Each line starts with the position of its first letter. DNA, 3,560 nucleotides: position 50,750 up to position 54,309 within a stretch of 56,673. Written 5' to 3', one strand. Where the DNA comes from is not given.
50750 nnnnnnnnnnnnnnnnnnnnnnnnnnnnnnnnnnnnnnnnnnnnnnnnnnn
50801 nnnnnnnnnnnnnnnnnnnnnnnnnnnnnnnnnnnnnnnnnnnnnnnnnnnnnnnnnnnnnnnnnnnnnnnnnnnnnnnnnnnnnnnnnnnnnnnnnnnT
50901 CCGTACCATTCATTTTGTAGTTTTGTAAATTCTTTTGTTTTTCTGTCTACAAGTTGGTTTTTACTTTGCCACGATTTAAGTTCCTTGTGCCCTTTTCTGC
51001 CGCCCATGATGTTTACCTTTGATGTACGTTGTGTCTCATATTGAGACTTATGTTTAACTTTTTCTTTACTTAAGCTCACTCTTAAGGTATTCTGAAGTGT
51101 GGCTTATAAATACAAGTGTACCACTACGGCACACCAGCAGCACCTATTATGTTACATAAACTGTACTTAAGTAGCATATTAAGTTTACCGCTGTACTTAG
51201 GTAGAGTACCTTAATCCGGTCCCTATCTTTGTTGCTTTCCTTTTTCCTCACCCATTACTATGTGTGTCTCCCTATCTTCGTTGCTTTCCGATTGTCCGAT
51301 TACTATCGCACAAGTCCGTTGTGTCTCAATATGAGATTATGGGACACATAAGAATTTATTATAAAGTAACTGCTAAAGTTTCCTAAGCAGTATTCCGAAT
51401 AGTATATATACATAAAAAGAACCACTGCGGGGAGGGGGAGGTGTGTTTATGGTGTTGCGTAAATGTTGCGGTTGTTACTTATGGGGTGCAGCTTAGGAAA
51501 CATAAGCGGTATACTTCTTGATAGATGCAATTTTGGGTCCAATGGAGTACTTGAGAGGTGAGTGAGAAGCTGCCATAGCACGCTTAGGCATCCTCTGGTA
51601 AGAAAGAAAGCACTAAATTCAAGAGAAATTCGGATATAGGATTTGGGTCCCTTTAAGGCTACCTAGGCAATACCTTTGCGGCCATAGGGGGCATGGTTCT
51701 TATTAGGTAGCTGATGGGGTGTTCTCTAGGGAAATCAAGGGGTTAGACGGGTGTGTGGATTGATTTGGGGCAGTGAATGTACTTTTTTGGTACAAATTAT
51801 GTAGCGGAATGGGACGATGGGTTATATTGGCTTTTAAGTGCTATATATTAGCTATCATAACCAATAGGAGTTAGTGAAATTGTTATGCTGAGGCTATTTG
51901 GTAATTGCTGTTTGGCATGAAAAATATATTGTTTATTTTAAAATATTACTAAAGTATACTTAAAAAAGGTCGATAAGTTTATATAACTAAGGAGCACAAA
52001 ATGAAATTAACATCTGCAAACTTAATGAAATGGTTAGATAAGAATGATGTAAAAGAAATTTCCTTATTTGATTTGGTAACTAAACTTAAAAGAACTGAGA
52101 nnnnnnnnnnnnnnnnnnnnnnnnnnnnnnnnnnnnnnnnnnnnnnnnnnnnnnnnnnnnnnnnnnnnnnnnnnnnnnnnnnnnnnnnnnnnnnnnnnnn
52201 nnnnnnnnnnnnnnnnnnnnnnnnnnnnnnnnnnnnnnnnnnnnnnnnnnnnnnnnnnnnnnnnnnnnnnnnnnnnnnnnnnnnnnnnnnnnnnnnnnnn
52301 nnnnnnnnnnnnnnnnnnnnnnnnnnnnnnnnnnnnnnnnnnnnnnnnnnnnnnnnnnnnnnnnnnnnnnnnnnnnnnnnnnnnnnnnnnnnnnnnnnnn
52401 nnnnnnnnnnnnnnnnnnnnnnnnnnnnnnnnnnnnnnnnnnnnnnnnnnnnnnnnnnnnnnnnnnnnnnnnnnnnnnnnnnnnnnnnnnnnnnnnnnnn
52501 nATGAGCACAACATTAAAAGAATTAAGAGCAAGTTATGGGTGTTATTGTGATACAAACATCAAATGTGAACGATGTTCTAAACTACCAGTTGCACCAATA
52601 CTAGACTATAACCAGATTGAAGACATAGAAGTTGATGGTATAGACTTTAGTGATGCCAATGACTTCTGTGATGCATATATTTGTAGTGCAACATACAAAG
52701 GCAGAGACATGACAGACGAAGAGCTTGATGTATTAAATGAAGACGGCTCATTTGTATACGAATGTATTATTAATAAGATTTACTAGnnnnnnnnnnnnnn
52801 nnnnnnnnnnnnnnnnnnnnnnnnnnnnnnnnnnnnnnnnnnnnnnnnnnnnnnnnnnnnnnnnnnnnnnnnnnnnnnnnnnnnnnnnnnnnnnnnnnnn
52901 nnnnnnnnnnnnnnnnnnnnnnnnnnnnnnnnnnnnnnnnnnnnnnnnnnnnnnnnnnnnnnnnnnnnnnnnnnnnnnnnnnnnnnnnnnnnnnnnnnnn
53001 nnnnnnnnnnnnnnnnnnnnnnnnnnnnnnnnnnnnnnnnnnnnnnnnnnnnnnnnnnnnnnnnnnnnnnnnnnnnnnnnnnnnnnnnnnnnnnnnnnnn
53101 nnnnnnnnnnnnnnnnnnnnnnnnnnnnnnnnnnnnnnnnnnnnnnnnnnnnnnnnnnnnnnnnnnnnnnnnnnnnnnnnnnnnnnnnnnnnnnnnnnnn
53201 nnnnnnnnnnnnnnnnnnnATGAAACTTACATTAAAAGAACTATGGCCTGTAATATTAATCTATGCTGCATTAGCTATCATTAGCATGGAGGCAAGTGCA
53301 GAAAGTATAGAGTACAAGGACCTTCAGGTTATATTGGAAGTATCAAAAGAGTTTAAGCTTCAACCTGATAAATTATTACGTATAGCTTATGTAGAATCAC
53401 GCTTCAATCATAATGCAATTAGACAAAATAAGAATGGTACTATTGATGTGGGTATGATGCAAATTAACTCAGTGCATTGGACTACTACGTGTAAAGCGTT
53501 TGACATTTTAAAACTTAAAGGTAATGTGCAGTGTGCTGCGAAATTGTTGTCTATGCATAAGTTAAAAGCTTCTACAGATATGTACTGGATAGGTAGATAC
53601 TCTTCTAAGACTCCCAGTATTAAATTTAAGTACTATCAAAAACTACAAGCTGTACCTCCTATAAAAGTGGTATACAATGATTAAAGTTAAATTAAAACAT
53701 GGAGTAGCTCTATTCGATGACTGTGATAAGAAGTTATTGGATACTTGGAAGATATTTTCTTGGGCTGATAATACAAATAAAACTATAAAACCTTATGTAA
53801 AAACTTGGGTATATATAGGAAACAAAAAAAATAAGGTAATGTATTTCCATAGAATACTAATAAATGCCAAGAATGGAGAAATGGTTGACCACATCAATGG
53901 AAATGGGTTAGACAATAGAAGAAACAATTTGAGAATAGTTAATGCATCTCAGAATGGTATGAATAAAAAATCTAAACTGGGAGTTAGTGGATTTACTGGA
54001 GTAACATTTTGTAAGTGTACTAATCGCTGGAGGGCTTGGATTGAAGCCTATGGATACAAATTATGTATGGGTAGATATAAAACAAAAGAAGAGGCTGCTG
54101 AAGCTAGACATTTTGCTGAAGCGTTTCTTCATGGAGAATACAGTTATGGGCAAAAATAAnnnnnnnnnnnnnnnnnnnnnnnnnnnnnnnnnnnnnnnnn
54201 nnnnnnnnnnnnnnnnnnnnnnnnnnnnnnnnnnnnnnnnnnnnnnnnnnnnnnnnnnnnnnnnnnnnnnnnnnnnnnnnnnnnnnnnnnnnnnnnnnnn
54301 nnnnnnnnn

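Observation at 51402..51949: About 550 nt with no ORF between two sigma-28-type promoters: candidate early non-coding RNA or origin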

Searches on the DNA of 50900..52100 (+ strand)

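Call 6: search_dna_similar(query=window:51000-52000:+, collection=phages, mode=distant)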
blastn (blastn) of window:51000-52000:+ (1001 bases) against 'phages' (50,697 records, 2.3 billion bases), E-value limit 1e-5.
No match.
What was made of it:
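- Tried and rejected: blastn of 51000-52000 against GenBank phages: no match (call 6).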

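Call 8: search_rna_families(source=window, start=50900, end=52100, threshold=evalue, max_evalue=10, show_alignments=3)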
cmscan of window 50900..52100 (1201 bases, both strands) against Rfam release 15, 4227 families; matches with E-value up to 10: 2.
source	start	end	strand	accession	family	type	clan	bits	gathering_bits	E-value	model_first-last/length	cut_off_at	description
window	50958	51077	-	RF01932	bxd_4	Gene; lncRNA;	-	15.3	40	6.6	1-106/106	no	Bithoraxoid conserved region 4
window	51122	51206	+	RF00455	mir-15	Gene; miRNA;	CL00085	13.9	57.3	6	1-88/88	no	mir-15 microRNA precursor family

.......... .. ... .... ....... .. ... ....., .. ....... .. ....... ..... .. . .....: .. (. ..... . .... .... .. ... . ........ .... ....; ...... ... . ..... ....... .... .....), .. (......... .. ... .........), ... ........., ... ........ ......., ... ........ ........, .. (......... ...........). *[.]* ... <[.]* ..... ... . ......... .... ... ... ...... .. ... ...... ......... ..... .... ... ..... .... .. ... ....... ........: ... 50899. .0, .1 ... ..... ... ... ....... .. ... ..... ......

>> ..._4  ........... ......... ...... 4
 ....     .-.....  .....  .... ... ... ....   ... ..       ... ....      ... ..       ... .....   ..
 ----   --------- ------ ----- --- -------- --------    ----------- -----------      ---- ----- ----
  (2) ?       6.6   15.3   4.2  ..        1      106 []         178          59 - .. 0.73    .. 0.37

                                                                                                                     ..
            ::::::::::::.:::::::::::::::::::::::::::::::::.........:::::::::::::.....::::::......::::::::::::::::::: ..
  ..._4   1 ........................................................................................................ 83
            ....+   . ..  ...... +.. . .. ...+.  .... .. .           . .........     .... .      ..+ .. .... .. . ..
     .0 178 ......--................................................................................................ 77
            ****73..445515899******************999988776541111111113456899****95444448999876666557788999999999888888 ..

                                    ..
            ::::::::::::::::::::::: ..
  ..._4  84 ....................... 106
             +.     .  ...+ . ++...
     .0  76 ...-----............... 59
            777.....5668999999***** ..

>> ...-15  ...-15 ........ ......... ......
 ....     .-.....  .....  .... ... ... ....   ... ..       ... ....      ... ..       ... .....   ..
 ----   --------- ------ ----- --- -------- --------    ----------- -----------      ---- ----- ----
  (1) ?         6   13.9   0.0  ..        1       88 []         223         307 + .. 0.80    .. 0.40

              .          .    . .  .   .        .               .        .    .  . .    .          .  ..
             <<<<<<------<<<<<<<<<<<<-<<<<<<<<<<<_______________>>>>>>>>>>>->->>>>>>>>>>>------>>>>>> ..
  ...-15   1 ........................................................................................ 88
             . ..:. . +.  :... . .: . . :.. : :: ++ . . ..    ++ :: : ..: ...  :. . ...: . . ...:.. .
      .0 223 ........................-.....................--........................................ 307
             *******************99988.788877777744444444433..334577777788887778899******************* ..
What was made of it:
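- On Structured non-coding RNA (any Rfam family): At E <= 10 in 50900-52100 there are only two chance-level hits, both outside the interval (call 8).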

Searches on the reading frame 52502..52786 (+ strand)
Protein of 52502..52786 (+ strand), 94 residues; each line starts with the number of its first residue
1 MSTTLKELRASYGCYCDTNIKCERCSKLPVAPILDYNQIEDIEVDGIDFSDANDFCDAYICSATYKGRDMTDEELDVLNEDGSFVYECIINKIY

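Call 10: search_protein_families(library=pfam, proteins=[window:52502-52786:+])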
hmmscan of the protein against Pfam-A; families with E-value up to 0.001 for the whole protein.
window:52502-52786:+ (94 aa): 0 families

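Call 26: find_homologous_proteins(query=window:52502-52786:+)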
Query window:52502-52786:+ (94 aa): 29 proteins with E <= 0.001 among 30 candidates.
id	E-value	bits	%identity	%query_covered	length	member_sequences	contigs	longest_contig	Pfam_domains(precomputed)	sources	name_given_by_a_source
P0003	7.9e-52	191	91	100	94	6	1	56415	-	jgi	-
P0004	1.9e-44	168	76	100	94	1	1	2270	-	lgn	-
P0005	2.5e-35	138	69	100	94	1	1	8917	-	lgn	-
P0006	9.0e-23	98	76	66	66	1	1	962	-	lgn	-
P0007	2.2e-22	97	73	66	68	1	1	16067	-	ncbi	-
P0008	7.6e-21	92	65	73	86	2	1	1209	-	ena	-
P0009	1.0e-20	92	74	65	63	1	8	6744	-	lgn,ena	-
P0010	1.9e-20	91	72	67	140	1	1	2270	-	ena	-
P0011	5.1e-20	89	72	65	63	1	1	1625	-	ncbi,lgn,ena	-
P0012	3.6e-19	87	52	94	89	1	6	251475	-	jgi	jgi:hypothetical protein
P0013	4.4e-19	86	72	64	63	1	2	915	-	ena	-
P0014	7.7e-19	86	67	65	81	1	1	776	-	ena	-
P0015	1.4e-18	85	69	65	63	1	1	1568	-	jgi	jgi:hypothetical protein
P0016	2.1e-17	81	59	74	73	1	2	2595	-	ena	-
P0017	2.1e-17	81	59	74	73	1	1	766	-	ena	-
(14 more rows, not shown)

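Call 27: find_encoding_contigs(protein=P0003, flank=6000)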
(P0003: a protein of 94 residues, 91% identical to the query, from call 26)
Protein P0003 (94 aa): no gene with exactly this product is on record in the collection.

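Call 28: find_encoding_contigs(protein=P0005, flank=9000)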
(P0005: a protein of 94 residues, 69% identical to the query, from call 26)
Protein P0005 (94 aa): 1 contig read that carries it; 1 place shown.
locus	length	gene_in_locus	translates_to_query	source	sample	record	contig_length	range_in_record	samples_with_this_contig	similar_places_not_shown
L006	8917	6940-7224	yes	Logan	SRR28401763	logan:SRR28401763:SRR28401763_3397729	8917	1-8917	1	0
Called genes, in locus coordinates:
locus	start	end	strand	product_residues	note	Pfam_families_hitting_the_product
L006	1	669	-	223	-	?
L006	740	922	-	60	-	-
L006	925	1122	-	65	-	-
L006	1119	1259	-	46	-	-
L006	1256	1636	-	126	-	-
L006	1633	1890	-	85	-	-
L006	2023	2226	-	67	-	-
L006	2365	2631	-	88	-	-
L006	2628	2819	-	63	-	-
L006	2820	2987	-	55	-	-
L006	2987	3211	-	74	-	-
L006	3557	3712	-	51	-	-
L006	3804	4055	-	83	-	-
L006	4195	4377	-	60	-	-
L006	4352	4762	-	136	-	-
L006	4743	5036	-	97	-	-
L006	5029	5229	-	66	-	-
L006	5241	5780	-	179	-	-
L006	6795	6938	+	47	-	-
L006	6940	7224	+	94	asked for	-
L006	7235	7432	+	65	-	-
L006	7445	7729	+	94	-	-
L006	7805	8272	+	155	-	-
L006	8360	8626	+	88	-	-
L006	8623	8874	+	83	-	PF13560:HTH_31 (weak)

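Call 29: find_encoding_contigs(protein=P0007, flank=8000)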
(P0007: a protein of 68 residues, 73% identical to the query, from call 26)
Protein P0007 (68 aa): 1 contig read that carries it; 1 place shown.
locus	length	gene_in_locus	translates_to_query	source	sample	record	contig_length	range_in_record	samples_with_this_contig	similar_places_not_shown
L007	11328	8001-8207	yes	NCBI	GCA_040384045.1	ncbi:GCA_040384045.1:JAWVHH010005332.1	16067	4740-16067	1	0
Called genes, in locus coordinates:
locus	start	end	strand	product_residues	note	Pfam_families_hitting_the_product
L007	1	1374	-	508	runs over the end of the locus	-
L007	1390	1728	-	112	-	-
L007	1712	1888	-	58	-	-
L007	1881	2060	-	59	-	-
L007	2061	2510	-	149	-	-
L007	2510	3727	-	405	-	-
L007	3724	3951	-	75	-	-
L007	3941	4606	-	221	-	-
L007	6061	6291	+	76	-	-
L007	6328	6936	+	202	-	-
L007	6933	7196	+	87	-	-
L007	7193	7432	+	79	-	-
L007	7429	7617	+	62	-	-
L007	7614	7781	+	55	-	-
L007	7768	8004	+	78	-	-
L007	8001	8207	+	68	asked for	-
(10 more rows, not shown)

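Call 33: find_related_loci(query=A2, collection=metagenome_contigs, flank=6000)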
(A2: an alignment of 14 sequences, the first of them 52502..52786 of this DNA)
Query A2 (94 aa) in metagenome_contigs; peptide patterns used: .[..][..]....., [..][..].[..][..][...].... (x = any residue, [..] = any of these).
600 stretches matched a pattern (row limit reached: there are more); 475 encode a relative of the query (tblastn E <= 1e-3); the best 80 are kept; 80 distinct loci.
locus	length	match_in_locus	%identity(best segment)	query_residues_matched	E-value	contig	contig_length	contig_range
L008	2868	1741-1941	66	27-93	5e-25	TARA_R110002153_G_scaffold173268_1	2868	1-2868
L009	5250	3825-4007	72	34-94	7e-25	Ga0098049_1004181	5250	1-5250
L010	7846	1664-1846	67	34-94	4e-24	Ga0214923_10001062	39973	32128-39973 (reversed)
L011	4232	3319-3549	57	21-94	6e-24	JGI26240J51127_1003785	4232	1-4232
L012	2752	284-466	69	34-94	5e-23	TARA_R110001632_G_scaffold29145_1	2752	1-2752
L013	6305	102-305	59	27-94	8e-23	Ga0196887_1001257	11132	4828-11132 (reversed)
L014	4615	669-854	65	33-94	1e-22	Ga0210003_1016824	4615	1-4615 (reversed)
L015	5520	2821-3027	57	26-94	2e-22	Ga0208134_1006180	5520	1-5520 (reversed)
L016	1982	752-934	62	34-94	3e-22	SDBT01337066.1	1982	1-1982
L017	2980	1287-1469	59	34-94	5e-22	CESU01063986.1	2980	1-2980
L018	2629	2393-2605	56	24-94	9e-22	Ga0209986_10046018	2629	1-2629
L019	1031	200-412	56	24-94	5e-22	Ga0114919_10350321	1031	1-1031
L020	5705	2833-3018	60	33-94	2e-21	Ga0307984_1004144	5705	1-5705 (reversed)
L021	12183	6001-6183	64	34-94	2e-21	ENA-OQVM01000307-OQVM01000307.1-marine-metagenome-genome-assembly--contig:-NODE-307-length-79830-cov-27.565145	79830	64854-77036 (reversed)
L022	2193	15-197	61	34-94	2e-21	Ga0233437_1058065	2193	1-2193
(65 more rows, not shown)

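Call 34: find_related_loci(query=A2, collection=viral_contigs, flank=6000)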
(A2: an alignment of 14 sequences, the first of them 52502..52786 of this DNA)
Query A2 (94 aa) in viral_contigs; peptide patterns used: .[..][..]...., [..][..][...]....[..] (x = any residue, [..] = any of these).
600 stretches matched a pattern (row limit reached: there are more); 425 encode a relative of the query (tblastn E <= 1e-3); the best 80 are kept; 80 distinct loci.
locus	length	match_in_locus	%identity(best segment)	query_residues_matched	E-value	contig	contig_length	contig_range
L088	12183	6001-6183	67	34-94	8e-23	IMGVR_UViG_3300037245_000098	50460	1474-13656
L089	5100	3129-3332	59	27-94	1e-22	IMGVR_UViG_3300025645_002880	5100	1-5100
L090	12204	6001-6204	59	27-94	1e-22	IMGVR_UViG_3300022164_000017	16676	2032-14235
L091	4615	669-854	65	33-94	2e-22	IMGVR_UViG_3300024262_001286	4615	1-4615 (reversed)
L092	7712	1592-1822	53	18-94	8e-22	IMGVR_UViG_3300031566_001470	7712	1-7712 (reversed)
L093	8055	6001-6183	61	34-94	1e-21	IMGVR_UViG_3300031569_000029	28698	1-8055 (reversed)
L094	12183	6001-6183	64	34-94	2e-21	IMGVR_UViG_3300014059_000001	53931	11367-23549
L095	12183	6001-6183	62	34-94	3e-21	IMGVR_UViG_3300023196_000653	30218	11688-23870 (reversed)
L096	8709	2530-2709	65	34-93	2e-21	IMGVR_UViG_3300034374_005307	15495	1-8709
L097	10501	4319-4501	64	34-94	3e-21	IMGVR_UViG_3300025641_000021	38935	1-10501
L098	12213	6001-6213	55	24-94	4e-21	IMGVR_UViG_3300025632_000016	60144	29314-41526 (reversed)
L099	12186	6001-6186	61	33-94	5e-21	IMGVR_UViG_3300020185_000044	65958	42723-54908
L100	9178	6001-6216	56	23-93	1e-20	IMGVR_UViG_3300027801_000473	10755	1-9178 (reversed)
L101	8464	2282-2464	64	34-94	1e-20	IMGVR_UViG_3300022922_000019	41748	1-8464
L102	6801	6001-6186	60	33-94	2e-20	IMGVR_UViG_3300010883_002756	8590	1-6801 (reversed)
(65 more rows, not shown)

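Call 37: list_cluster_members(proteins=[P0003, P0001, P0002])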
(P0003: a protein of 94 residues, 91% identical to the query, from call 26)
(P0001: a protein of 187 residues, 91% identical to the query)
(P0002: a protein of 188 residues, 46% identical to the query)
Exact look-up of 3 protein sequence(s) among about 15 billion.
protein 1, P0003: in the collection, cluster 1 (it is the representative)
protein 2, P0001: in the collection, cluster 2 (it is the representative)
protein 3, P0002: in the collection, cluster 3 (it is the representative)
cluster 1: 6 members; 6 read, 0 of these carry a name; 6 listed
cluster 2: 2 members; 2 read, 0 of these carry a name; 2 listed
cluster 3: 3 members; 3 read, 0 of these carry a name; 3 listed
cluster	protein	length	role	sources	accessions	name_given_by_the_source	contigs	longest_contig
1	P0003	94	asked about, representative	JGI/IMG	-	-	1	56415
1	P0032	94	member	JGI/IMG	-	-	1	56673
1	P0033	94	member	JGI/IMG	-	-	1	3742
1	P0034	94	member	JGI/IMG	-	-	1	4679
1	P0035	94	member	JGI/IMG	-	-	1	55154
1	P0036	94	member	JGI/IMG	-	-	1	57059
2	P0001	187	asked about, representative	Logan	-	-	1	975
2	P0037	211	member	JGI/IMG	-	-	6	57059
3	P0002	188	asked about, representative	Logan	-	-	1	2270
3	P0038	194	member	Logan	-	-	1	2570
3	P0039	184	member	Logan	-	-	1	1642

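Call 39: find_encoding_contigs(protein=P0038, flank=3000)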
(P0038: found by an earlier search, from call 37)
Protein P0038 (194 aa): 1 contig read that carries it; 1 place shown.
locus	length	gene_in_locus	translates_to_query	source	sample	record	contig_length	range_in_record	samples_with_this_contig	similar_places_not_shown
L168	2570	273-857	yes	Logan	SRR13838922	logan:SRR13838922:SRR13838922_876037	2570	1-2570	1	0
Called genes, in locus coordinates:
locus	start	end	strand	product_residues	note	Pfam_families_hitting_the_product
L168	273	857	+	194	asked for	-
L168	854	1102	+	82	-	-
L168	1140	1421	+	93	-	-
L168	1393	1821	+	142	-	-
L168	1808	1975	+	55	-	-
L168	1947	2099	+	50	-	-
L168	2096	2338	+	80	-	-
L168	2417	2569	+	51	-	?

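Call 40: find_encoding_contigs(protein=P0039, flank=3000)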
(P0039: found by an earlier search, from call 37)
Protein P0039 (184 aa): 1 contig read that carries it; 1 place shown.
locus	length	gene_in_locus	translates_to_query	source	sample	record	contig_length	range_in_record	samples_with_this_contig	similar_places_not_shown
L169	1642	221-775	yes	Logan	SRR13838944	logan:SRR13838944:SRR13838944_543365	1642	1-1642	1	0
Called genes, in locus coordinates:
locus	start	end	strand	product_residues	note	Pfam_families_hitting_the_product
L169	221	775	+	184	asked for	-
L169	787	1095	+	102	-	-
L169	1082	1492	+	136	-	-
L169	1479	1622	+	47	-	-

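Call 67: search_protein_families(library=pfam, proteins=[L006:5241-5780:-], max_evalue=10)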
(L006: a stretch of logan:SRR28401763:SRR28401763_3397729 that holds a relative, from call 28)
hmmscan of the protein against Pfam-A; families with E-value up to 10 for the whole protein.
L006:5241-5780:- (179 aa): 0 families

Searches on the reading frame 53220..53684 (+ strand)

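Call 10: search_protein_families(library=pfam, proteins=[window:53220-53684:+])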
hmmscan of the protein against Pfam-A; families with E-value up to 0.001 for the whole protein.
window:53220-53684:+ (154 aa): 1 family
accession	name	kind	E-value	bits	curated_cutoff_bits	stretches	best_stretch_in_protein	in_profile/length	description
PF01464.25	SLT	-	3.6e-09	36.6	21.3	1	38-117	3-83/117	Transglycosylase SLT domain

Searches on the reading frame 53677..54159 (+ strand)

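Call 10: search_protein_families(library=pfam, proteins=[window:53677-54159:+])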
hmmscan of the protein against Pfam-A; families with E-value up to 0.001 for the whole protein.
window:53677-54159:+ (160 aa): 1 family
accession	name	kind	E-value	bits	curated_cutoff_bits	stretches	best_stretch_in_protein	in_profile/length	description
PF13392.12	HNH_3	-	8.8e-08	32.1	24.8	1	56-95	2-46/46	HNH endonuclease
